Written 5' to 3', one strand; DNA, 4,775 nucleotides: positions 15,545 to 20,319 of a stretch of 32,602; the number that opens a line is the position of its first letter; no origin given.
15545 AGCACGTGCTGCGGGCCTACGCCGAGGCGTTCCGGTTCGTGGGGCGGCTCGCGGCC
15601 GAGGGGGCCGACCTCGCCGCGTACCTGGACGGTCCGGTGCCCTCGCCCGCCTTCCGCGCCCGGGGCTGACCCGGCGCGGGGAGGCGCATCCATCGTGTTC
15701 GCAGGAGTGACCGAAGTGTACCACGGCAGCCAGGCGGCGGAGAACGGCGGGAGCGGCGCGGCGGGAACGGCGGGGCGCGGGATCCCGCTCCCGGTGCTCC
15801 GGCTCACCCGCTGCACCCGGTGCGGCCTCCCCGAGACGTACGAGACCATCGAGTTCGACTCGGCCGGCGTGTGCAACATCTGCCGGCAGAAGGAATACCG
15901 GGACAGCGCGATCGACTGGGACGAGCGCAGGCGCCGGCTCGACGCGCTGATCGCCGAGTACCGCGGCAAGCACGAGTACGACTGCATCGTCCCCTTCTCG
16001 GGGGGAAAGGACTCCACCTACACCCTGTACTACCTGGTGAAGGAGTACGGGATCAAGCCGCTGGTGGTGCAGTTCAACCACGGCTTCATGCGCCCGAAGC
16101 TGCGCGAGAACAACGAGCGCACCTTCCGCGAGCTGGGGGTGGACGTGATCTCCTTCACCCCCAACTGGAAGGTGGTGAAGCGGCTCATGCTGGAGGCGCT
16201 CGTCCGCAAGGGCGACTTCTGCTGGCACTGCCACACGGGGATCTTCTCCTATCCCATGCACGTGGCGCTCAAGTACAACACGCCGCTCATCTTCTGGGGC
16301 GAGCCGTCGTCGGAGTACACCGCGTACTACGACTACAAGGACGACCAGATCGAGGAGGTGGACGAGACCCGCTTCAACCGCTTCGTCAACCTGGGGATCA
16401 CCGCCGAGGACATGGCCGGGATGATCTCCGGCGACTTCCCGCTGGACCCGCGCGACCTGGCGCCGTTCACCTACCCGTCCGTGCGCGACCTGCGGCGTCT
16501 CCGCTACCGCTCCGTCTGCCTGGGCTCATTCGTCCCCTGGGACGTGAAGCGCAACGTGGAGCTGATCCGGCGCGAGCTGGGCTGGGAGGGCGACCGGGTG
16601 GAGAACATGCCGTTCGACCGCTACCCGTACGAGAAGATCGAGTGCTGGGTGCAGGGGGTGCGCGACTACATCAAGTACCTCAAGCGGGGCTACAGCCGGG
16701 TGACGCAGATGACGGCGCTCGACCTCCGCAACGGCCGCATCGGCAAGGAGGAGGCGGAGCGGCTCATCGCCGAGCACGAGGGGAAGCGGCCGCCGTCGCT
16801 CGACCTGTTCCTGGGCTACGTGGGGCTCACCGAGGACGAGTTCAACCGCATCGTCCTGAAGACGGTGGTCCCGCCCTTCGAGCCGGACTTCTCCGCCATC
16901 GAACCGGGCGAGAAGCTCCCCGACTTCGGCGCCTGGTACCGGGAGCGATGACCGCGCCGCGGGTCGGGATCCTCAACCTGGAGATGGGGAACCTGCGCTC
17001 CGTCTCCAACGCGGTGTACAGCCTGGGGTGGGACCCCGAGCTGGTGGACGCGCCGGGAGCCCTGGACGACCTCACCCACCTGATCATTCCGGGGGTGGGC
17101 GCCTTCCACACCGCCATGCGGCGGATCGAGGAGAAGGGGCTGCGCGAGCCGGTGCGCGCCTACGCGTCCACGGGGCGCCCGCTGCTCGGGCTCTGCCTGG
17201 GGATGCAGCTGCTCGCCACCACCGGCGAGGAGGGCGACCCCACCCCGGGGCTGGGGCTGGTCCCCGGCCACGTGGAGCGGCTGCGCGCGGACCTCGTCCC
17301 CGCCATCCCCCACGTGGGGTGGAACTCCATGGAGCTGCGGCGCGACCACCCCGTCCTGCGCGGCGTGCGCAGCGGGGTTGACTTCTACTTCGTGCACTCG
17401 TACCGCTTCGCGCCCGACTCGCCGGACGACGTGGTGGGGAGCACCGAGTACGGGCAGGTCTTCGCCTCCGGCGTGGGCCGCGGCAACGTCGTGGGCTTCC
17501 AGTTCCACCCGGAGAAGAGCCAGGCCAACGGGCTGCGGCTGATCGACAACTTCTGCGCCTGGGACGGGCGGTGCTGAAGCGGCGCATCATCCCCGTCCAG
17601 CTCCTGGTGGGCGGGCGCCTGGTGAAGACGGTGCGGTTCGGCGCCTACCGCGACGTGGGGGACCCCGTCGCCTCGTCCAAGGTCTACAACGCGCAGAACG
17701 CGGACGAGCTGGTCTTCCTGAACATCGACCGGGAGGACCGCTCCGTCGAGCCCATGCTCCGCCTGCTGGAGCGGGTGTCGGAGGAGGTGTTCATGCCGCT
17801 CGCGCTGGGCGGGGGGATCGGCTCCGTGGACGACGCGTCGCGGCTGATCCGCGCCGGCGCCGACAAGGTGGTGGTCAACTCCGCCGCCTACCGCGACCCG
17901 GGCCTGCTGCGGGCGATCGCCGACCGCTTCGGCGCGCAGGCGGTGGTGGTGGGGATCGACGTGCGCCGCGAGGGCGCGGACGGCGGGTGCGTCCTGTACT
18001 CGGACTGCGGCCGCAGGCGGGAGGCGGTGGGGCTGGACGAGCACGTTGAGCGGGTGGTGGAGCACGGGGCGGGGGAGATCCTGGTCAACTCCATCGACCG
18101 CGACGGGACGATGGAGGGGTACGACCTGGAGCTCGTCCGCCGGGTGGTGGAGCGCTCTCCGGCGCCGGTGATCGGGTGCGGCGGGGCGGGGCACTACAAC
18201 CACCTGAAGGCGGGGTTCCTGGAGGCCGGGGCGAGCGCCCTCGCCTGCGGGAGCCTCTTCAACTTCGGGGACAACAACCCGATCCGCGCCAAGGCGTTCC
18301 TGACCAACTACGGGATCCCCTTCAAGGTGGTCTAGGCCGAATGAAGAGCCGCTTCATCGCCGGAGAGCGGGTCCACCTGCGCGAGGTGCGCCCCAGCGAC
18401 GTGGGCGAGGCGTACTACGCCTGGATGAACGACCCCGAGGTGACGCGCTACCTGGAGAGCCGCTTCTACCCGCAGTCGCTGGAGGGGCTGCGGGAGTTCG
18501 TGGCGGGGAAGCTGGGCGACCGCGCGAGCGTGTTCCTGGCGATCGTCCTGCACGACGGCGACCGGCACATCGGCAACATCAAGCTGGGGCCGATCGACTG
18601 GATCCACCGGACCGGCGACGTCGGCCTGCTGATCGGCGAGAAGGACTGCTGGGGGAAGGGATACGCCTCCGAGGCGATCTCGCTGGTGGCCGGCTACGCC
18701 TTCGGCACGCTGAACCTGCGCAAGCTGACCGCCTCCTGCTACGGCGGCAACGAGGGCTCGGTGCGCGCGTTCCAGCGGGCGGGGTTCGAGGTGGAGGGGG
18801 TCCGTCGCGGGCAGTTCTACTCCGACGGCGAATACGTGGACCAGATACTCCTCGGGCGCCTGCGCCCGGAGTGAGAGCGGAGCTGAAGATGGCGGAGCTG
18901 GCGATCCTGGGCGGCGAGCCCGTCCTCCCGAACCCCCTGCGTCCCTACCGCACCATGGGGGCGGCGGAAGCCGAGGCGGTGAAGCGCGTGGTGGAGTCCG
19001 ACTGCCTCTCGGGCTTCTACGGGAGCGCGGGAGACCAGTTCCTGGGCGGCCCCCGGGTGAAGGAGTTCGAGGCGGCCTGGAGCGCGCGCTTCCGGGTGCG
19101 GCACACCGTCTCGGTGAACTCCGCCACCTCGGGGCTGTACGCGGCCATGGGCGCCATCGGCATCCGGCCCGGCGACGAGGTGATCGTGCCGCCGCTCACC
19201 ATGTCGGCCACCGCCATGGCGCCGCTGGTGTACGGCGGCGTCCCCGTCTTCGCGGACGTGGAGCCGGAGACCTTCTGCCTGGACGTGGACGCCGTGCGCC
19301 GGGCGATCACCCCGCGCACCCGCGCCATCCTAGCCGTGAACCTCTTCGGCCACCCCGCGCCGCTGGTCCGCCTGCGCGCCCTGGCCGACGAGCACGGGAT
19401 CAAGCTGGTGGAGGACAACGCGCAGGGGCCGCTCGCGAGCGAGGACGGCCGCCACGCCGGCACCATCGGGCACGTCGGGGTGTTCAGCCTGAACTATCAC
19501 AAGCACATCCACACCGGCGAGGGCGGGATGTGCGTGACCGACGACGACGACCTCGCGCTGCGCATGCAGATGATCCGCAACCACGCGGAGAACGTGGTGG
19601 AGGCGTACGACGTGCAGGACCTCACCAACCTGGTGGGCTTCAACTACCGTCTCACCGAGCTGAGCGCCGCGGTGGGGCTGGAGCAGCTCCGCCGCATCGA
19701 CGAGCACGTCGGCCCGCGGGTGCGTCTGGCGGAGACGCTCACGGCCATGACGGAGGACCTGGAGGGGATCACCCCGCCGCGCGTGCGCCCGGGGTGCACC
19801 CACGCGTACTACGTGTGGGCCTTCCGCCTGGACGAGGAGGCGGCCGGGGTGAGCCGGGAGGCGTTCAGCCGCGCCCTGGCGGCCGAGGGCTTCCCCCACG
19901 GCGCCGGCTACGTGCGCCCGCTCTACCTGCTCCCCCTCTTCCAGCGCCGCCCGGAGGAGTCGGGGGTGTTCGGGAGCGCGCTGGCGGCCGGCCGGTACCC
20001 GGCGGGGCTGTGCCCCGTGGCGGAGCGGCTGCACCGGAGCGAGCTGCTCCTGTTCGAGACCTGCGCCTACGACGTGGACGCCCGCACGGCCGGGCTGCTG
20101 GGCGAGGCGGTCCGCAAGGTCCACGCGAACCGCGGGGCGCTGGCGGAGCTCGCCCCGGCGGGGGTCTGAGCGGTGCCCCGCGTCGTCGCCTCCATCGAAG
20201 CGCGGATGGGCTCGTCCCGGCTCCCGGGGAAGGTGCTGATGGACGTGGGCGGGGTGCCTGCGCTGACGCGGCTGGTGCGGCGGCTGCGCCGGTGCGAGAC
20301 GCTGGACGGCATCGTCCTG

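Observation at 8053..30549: System-level hypothesis: a heavily tailored pseudaminic-acid-type nonulosonate built into an exported polysaccharide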

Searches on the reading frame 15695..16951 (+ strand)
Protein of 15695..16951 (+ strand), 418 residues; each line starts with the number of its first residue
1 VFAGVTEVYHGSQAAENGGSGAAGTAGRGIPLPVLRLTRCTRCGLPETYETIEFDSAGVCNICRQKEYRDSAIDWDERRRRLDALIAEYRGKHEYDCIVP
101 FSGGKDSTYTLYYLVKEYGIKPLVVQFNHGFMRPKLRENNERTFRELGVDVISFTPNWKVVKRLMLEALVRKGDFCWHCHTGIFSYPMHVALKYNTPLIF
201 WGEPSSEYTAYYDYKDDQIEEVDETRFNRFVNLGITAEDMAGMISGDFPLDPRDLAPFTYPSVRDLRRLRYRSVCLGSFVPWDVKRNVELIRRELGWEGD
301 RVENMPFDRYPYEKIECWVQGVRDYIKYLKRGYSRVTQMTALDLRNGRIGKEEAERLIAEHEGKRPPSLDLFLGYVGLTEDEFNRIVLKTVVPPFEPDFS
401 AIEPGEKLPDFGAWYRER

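Call 8: search_protein_families(library=pfam, proteins=[window:15695-16951:+])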
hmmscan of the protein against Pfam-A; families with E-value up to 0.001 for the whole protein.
window:15695-16951:+ (418 aa): 0 families

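Call 11: search_protein_families(library=ncbifam, proteins=[window:15695-16951:+], max_evalue=0.01)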
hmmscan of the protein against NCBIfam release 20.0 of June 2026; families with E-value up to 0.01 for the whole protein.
window:15695-16951:+ (418 aa): 5 families
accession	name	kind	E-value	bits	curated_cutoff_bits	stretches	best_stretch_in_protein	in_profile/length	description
TIGR03573.1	WbuX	subfamily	9.8e-101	337.6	203.2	1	39-387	3-343/344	N-acetyl sugar amidotransferase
NF006351.0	PRK08576.1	equivalog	1.5e-05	23.8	290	1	92-153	232-292/436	hypothetical protein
TIGR00268.2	TIGR00268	equivalog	0.003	16.9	150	1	96-200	15-116/259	ATP-dependent sacrificial sulfur transferase LarE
TIGR00364.1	TIGR00364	equivalog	0.0045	16.6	150.3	0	97-172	1-73/201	7-cyano-7-deazaguanine synthase QueC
NF010367.0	PRK13795.1-2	equivalog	0.0078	14.7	456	0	83-182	231-328/584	hypothetical protein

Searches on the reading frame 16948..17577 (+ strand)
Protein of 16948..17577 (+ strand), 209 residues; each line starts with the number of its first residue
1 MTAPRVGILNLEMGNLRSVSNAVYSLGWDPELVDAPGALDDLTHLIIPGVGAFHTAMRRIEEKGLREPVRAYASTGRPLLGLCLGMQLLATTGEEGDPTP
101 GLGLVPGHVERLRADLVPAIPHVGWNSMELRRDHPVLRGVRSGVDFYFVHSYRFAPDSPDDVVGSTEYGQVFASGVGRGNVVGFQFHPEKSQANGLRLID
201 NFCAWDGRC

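Call 8: search_protein_families(library=pfam, proteins=[window:16948-17577:+])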
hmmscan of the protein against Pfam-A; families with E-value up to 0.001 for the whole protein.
window:16948-17577:+ (209 aa): 3 families
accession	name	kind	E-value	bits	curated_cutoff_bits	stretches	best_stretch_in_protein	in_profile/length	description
PF00117.34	GATase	-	8.6e-15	55.3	22.8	1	17-202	11-186/190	Glutamine amidotransferase class-I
PF01174.25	SNO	-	5e-07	30.2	27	1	14-111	6-102/188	SNO glutamine amidotransferase family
PF07685.20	GATase_3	-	1.4e-05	25.2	27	1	39-110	37-116/196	CobB/CobQ-like glutamine amidotransferase domain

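Call 11: search_protein_families(library=ncbifam, proteins=[window:16948-17577:+], max_evalue=0.01)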
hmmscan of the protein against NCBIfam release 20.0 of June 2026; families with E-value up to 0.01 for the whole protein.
window:16948-17577:+ (209 aa): 13 families
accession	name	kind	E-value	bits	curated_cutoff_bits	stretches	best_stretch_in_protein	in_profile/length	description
TIGR01855.1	IMP_synth_hisH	equivalog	5.1e-62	209.2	105.4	1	6-204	1-197/198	imidazole glycerol phosphate synthase subunit HisH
NF010608.0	PRK14004.1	equivalog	3.9e-34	118.2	216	1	6-203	2-207/210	imidazole glycerol phosphate synthase subunit HisH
TIGR03800.1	PLP_synth_Pdx2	equivalog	5.1e-10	39.6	105.55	1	6-92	2-86/184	pyridoxal 5'-phosphate synthase glutaminase subunit PdxT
TIGR00888.1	guaA_Nterm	equivalog_domain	2.2e-07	30.4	172.15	0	128-204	104-182/188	glutamine-hydrolyzing GMP synthase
NF001989.1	PRK00784.1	equivalog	3.8e-07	29.1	273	1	31-106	276-356/480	cobyric acid synthase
NF001975.0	PRK00758.1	equivalog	4.6e-06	26.4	198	0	25-92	23-84/185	GMP synthase subunit A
NF005849.0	PRK07765.1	equivalog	2.5e-05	23.6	308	0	68-91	68-91/219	aminodeoxychorismate/anthranilate synthase component II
NF005458.0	PRK07053.1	equivalog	2.6e-05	23.7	250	0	68-91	75-98/234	glutamine amidotransferase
TIGR01737.1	FGAM_synth_I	equivalog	6.1e-05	22.5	177.8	1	17-93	15-95/228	phosphoribosylformylglycinamidine synthase I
NF006562.0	PRK09065.1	equivalog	7.8e-05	22.3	205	1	38-91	53-105/242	glutamine amidotransferase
NF000848.1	PRK00074.1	equivalog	0.002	16.8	400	0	70-203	64-184/512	glutamine-hydrolyzing GMP synthase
TIGR00313.1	cobQ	equivalog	0.0038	16.1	309.9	1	33-91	276-334/477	cobyric acid synthase CobQ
NF005072.0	PRK06490.1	equivalog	0.0084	15.1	339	0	75-91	91-107/251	glutamine amidotransferase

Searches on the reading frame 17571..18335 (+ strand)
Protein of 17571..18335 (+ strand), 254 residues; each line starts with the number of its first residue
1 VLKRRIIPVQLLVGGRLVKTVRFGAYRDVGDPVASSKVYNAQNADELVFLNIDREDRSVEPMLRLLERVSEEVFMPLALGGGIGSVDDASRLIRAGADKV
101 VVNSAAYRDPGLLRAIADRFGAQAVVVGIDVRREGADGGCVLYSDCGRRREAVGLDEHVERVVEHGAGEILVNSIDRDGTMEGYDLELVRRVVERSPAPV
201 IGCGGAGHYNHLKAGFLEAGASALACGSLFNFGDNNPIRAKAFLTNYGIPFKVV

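Call 8: search_protein_families(library=pfam, proteins=[window:17571-18335:+])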
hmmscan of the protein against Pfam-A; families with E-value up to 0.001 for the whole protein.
window:17571-18335:+ (254 aa): 2 families
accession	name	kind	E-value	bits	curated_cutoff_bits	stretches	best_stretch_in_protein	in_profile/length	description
PF00977.27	His_biosynth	-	7.2e-55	186.3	23.6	1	5-233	1-225/228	Histidine biosynthesis protein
PF01180.27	DHO_dh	-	3.4e-06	26.9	27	0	60-119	228-286/291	Dihydroorotate dehydrogenase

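Call 11: search_protein_families(library=ncbifam, proteins=[window:17571-18335:+], max_evalue=0.01)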
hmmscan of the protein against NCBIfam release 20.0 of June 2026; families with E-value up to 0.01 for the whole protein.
window:17571-18335:+ (254 aa): 26 families (the best 25 are shown)
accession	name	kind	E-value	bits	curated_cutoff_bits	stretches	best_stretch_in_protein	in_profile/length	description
TIGR03572.1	WbuZ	equivalog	2.1e-79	266.2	299.7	1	1-232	1-232/232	glycosyl amidation-associated protein WbuZ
NF038364.1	AglZ_HisF2_fam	equivalog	5.7e-72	242.1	310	1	2-235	1-233/248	AglZ/HisF2 family acetamidino modification protein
TIGR00735.1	hisF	equivalog_domain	3.1e-67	226.5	294.55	1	1-250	1-252/254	imidazole glycerol phosphate synthase subunit HisF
NF010112.0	PRK13585.1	equivalog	2.9e-27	95.8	243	1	13-229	12-223/241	1-(5-phosphoribosyl)-5-[(5-phosphoribosylamino)methylideneamino]imidazole-4-carboxamide isomerase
TIGR00007.1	TIGR00007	equivalog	1.2e-24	87.3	228.95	1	29-214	26-206/231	1-(5-phosphoribosyl)-5-[(5-phosphoribosylamino)methylideneamino]imidazole-4-carboxamide isomerase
TIGR01919.1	hisA-trpF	equivalog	1.4e-17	64.1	306.45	1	12-214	11-210/243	bifunctional 1-(5-phosphoribosyl)-5-((5-phosphoribosylamino)methylideneamino)imidazole-4-carboxamide isomerase/phosphoribosylanthranilate is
TIGR02129.1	hisA_euk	equivalog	4.2e-11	43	229.3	1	77-214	80-220/255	phosphoribosylformimino-5-aminoimidazole carboxamide ribotide isomerase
NF010113.0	PRK13586.1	equivalog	6.7e-11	42.3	238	1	7-191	5-184/232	1-(5-phosphoribosyl)-5-((5-phosphoribosylamino)methylideneamino)imidazole-4-carboxamide isomerase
NF010712.0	PRK14114.1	equivalog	8.8e-11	41.8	327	1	62-214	62-205/241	1-(5-phosphoribosyl)-5-((5-phosphoribosylamino)methylideneamino)imidazole-4-carboxamide isomerase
NF010114.0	PRK13587.1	equivalog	2.6e-09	37.1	305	1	75-213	77-208/234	1-(5-phosphoribosyl)-5-((5-phosphoribosylamino)methylideneamino)imidazole-4-carboxamide isomerase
NF005574.0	PRK07259.1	equivalog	2.8e-09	36.3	269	1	63-122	226-285/304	dihydroorotate dehydrogenase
TIGR00734.1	hisAF_rel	hypoth_equivalog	1.2e-07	31.9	179.85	0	152-208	136-195/221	HisA/HisF family protein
TIGR01037.2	pyrD_sub1_fam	subfamily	2.7e-06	26.7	270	0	63-119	223-279/300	dihydroorotate dehydrogenase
TIGR01768.1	GGGP-family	subfamily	5.4e-06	26.1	113.25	1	64-110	171-215/224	geranylgeranylglyceryl phosphate synthase family protein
NF003198.0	PRK04169.1-2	subfamily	1.9e-05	23.9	247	1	66-111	189-234/249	geranylgeranylglyceryl/heptaprenylglyceryl phosphate synthase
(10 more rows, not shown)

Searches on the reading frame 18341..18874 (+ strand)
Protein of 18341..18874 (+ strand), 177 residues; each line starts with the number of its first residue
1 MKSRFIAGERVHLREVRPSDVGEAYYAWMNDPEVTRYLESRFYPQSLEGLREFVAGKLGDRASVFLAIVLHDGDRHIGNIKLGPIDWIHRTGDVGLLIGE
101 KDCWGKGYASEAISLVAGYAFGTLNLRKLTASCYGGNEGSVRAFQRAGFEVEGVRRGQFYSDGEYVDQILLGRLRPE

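Call 8: search_protein_families(library=pfam, proteins=[window:18341-18874:+])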
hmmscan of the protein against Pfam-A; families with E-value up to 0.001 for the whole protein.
window:18341-18874:+ (177 aa): 4 families
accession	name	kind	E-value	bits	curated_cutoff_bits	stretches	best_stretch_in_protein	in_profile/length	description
PF13302.13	Acetyltransf_3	-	8.3e-28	98.3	25.4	1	10-150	1-138/138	Acetyltransferase (GNAT) domain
PF13420.13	Acetyltransf_4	-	9e-11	42.5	24.3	1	13-169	1-154/155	Acetyltransferase (GNAT) domain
PF00583.31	Acetyltransf_1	-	9.3e-08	32.8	20.7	1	45-149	16-116/116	Acetyltransferase (GNAT) family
PF13523.12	Acetyltransf_8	-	1.6e-07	31.5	27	1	25-153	9-141/145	Acetyltransferase (GNAT) domain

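Call 11: search_protein_families(library=ncbifam, proteins=[window:18341-18874:+], max_evalue=0.01)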
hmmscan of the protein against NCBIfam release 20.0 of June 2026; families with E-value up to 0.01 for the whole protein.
window:18341-18874:+ (177 aa): 11 families
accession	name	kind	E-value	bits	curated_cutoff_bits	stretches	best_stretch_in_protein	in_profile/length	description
NF011709.0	PRK15130.1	equivalog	5.6e-14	52.4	218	1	50-169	44-160/186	spermidine N1-acetyltransferase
TIGR03585.1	PseH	equivalog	1e-09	38.6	93.1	1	26-171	15-155/156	UDP-4-amino-4,6-dideoxy-N-acetyl-beta-L-altrosamine N-acetyltransferase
NF000485.1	TlmB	exception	2.2e-07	30.4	625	1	11-175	8-167/292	bleomycin family antibiotic N-acetyltransferase TlmB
NF007539.0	PRK10151.1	equivalog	4.9e-07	29.5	184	1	65-174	68-175/179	50S ribosomal protein L7/L12-serine acetyltransferase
NF000431.1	AAC_6p_Ian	exception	6.3e-05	22.6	400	1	10-153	7-155/190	aminoglycoside N-acetyltransferase AAC(6')-Ian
NF000483.1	BlmB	exception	0.00012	21.6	625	1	100-163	100-162/301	bleomycin family antibiotic N-acetyltransferase BlmB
NF007527.0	PRK10140.1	equivalog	0.0017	18.2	236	1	105-174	92-161/162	N-acetyltransferase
NF033693.0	AAC_6p_Ie_fam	exception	0.0026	17.9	340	0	97-151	101-155/179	AAC(6')-Ie family aminoglycoside N-acetyltransferase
NF040503.1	resist_ArsN1a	equivalog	0.004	16.9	170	1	101-174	86-158/159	arsinothricin resistance N-acetyltransferase ArsN1 family A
NF008072.0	PRK10809.1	equivalog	0.0074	16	190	1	95-171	108-183/194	ribosomal protein S5-alanine N-acetyltransferase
NF000225.3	AAC_6p_Strep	exception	0.0096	15.9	250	0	76-171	51-148/156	aminoglycoside 6'-N-acetyltransferase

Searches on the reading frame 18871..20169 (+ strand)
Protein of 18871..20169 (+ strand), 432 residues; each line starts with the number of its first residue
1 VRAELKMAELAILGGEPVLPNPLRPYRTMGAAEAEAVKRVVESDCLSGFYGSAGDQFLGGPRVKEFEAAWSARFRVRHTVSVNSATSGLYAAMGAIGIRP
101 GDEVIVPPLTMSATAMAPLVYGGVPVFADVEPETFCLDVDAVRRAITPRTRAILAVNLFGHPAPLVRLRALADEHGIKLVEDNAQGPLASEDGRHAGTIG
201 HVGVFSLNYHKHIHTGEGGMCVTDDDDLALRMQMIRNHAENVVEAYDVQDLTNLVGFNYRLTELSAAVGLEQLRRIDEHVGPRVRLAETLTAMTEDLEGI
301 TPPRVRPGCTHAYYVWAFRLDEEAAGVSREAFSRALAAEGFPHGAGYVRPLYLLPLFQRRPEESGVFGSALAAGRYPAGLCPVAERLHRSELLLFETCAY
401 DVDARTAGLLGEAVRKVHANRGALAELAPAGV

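Call 8: search_protein_families(library=pfam, proteins=[window:18871-20169:+])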
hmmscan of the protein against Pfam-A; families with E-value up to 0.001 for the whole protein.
window:18871-20169:+ (432 aa): 2 families
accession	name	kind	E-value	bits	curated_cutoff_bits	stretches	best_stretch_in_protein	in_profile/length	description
PF01041.23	DegT_DnrJ_EryC1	-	6.9e-83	279.3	19.8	1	54-363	17-323/360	DegT/DnrJ/EryC1/StrS aminotransferase family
PF00155.27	Aminotran_1_2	-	0.00088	19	19.7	0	65-193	46-196/361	Aminotransferase class I and II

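Call 11: search_protein_families(library=ncbifam, proteins=[window:18871-20169:+], max_evalue=0.01)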
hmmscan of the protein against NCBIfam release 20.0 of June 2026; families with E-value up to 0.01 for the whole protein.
window:18871-20169:+ (432 aa): 25 families
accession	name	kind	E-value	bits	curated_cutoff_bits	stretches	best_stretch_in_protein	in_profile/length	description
TIGR03588.1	PseC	equivalog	2.7e-58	197.7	423.5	1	55-361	24-340/380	UDP-4-amino-4,6-dideoxy-N-acetyl-beta-L-altrosamine transaminase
TIGR04427.1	PLP_DesI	equivalog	1.6e-51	175.7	650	1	8-341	6-324/390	dTDP-4-dehydro-6-deoxyglucose aminotransferase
NF008658.2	PRK11658.1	equivalog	2.7e-51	174.4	631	1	58-344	30-321/379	UDP-4-amino-4-deoxy-L-arabinose aminotransferase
TIGR04181.1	NHT_00031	hypoth_equivalog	2.1e-50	171.6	420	1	60-343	29-322/359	LegC family aminotransferase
NF008687.0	PRK11706.1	equivalog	2.6e-44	151.5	375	1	63-348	33-321/375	dTDP-4-amino-4,6-dideoxygalactose transaminase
TIGR02379.1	ECA_wecE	subfamily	5e-35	121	434.85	1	63-322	33-299/376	dTDP-4-amino-4,6-dideoxy-D-glucose transaminase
NF011936.0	PRK15407.1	equivalog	5.6e-34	117.6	423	2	38-237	41-249/440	lipopolysaccharide biosynthesis protein RfbH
NF009079.0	PRK12414.1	subfamily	6.7e-10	38.5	481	1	73-161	86-173/384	methionine aminotransferase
NF041364.1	GntC_guanitoxin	equivalog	7.6e-08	31.6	415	1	86-349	69-336/356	guanitoxin biosynthesis PLP-dependent (S)-gamma-hydroxy-L-arginine cyclodehydratase GntC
NF006569.0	PRK09082.1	subfamily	1.1e-07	31.3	420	1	67-158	81-171/386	methionine aminotransferase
NF004975.0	PRK06348.1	equivalog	4.3e-06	26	549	1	52-154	65-167/384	pyridoxal phosphate-dependent aminotransferase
NF006488.0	PRK08912.1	equivalog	6.6e-06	25.3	498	1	83-156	94-166/387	aminotransferase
NF005732.0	PRK07550.1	equivalog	7.9e-06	25.1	366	1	50-184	67-207/389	aminotransferase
NF005305.0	PRK06836.1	equivalog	8e-06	25.3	376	1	51-154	73-175/396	pyridoxal phosphate-dependent aminotransferase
NF005855.0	PRK07777.1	equivalog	8.2e-06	25.4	553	1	83-157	96-170/391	pyridoxal phosphate-dependent aminotransferase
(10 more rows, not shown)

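Call 32: search_solved_structures(query=window:18871-20169:+, max_evalue=1e-10)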
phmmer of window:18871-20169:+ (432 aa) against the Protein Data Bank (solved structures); distinct sequences matched with E-value up to 1e-10: 56.
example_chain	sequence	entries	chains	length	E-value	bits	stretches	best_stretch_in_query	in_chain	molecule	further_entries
8gyh_B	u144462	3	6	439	4.3e-59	204.1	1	7-430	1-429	DegT/DnrJ/EryC1/StrS family aminotransferase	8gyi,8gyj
3bn1_A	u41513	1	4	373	2.2e-51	178.7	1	61-358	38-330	Perosamine synthetase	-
3dr7_A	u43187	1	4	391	2.6e-51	178.5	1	61-358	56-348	Putative perosamine synthetase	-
3dr4_A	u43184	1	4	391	1.7e-50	175.7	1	61-358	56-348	Putative perosamine synthetase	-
7b0m_AAA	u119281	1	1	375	8.2e-47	163.6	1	59-330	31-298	Sugar aminotransferase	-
8sng_A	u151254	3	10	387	3.6e-44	155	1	58-352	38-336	UDP-4-amino-4-deoxy-L-arabinose--oxoglutarate aminotransferase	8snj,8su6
2po3_A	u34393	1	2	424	5.9e-43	150.9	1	8-350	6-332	4-dehydrase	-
1mdo_A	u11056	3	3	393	1.5e-41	146.3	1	29-345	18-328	ArnB aminotransferase | UDP-4-amino-4-deoxy-L-arabinose--oxoglutarate aminotransferase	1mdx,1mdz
2c7t_A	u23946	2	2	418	2.2e-41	145.8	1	64-356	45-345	GLUTAMINE-2-DEOXY-SCYLLO-INOSOSE AMINOTRANSFERASE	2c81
5w71_A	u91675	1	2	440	2.5e-41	145.6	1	64-356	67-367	L-glutamine:2-deoxy-scyllo-inosose aminotransferase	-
5w70_A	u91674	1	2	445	2.7e-41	145.5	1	8-348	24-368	L-glutamine:2-deoxy-scyllo-inosose aminotransferase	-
7b0d_A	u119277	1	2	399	4.4e-41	144.8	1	57-322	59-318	Glutamine--scyllo-inositol transaminase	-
2oga_A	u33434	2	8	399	5.6e-41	144.4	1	53-391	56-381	Transaminase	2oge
4oca_A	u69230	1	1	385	1e-40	143.5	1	29-345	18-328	UDP-4-amino-4-deoxy-L-arabinose--oxoglutarate aminotransferase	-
5uid_A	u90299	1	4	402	6.8e-40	140.9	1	58-356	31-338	Aminotransferase TlmJ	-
5k8b_A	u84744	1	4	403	1.7e-38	136.3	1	63-281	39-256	8-amino-3,8-dideoxy-alpha-D-manno-octulosonate transaminase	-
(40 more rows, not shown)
